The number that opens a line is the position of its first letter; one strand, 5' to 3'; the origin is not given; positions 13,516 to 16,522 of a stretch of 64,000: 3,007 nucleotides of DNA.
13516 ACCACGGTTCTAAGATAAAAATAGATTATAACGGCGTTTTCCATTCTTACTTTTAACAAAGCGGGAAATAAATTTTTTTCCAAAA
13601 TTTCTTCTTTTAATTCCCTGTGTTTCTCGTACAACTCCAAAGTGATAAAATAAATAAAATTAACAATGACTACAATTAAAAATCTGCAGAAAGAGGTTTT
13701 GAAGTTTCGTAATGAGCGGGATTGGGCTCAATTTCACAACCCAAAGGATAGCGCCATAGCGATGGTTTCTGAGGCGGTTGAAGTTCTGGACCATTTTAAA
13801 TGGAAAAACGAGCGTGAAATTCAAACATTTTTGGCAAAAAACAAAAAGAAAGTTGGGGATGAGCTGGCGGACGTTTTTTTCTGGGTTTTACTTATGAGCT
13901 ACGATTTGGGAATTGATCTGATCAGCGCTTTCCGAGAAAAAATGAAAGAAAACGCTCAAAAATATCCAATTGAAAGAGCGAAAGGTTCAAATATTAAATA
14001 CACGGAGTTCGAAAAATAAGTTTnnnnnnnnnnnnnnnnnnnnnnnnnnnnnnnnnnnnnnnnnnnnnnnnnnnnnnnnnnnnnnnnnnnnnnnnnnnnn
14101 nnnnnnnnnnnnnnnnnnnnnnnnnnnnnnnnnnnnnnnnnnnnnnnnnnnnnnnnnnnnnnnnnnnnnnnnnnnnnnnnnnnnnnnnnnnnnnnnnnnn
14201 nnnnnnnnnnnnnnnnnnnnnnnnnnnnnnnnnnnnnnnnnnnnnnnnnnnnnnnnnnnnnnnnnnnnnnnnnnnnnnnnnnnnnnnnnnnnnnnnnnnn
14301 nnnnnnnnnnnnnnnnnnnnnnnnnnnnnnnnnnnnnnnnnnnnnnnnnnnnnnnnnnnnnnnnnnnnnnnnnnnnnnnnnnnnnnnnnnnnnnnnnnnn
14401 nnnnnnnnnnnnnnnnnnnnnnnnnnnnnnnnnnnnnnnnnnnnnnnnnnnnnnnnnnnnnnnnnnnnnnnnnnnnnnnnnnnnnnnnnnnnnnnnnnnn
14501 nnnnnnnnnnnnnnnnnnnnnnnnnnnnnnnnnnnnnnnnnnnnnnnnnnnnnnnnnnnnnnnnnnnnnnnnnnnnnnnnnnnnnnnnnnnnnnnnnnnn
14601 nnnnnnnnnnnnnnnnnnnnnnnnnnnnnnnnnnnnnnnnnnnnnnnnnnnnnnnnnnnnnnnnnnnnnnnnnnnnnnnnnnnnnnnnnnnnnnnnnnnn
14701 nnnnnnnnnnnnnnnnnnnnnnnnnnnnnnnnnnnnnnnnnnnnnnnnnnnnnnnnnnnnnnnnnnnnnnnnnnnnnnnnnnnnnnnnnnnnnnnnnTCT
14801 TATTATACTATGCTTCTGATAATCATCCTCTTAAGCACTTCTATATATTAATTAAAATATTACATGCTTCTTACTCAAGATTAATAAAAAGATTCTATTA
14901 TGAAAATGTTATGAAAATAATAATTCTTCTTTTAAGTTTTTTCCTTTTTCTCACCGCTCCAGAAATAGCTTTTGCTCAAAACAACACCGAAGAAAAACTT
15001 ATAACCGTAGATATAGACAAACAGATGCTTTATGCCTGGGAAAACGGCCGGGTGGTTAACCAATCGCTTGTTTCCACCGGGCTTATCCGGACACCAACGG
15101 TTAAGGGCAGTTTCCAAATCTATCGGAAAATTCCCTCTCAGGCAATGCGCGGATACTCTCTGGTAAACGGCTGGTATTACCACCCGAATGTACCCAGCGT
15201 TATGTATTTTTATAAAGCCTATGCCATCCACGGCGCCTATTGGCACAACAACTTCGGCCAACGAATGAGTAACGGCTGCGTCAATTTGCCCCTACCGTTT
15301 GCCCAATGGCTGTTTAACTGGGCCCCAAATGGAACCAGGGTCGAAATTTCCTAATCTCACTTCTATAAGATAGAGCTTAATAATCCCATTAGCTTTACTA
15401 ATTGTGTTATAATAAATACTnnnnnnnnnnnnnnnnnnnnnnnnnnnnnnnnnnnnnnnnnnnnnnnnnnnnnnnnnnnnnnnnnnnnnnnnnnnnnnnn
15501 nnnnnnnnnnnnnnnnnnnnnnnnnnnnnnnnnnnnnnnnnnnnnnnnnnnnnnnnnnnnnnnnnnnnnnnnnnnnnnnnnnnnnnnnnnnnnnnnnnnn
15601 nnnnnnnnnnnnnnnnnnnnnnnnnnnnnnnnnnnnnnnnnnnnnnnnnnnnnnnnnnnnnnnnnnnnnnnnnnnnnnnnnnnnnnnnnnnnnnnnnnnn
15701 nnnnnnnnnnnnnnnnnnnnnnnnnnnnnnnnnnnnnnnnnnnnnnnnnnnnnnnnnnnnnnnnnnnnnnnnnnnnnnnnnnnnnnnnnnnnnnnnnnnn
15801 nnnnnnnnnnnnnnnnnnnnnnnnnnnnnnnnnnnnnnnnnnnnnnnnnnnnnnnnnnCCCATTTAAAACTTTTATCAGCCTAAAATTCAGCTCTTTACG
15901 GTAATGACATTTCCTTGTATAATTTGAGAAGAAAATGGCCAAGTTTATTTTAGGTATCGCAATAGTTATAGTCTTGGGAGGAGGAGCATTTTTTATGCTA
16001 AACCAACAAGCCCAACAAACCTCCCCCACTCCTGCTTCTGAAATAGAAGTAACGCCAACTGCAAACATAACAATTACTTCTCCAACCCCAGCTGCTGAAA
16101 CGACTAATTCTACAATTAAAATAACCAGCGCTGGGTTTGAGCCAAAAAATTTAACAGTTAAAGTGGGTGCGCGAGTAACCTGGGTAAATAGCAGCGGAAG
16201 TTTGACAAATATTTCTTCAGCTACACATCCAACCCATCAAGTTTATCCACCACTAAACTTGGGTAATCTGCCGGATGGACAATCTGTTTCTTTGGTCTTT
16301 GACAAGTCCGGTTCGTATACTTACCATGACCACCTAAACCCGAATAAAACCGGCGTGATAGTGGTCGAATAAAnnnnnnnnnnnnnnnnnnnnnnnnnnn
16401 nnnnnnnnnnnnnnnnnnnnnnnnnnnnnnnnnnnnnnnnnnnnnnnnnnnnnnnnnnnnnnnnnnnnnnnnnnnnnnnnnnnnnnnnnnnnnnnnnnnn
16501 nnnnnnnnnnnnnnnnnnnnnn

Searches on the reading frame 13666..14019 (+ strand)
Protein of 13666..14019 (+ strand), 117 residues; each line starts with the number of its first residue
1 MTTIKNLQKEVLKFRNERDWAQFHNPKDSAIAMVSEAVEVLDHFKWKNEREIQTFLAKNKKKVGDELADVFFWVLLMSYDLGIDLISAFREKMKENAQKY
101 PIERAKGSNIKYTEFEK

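Call 66: search_protein_families(library=pfam, proteins=[window:13666-14019:+], max_evalue=0.0001)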
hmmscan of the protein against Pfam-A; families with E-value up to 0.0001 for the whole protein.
window:13666-14019:+ (117 aa): 1 family
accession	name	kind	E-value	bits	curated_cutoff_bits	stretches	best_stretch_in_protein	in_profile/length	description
PF12643.12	MazG-like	-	4.6e-15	56.1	27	1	31-114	1-84/85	MazG-like family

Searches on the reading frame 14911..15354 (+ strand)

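Call 66: search_protein_families(library=pfam, proteins=[window:14911-15354:+], max_evalue=0.0001)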
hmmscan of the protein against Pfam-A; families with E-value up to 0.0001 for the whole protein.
window:14911-15354:+ (147 aa): 1 family
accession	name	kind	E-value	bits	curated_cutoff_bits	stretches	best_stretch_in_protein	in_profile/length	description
PF03734.19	YkuD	-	3.1e-24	86.7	23.4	1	29-146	2-146/146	L,D-transpeptidase catalytic domain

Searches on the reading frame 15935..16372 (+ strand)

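Call 66: search_protein_families(library=pfam, proteins=[window:15935-16372:+], max_evalue=0.0001)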
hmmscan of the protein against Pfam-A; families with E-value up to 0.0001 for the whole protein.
window:15935-16372:+ (145 aa): 1 family
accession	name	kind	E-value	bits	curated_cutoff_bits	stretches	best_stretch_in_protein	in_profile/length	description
PF13473.12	Cupredoxin_1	-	2.4e-09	37.6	27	1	45-144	9-104/104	Cupredoxin-like domain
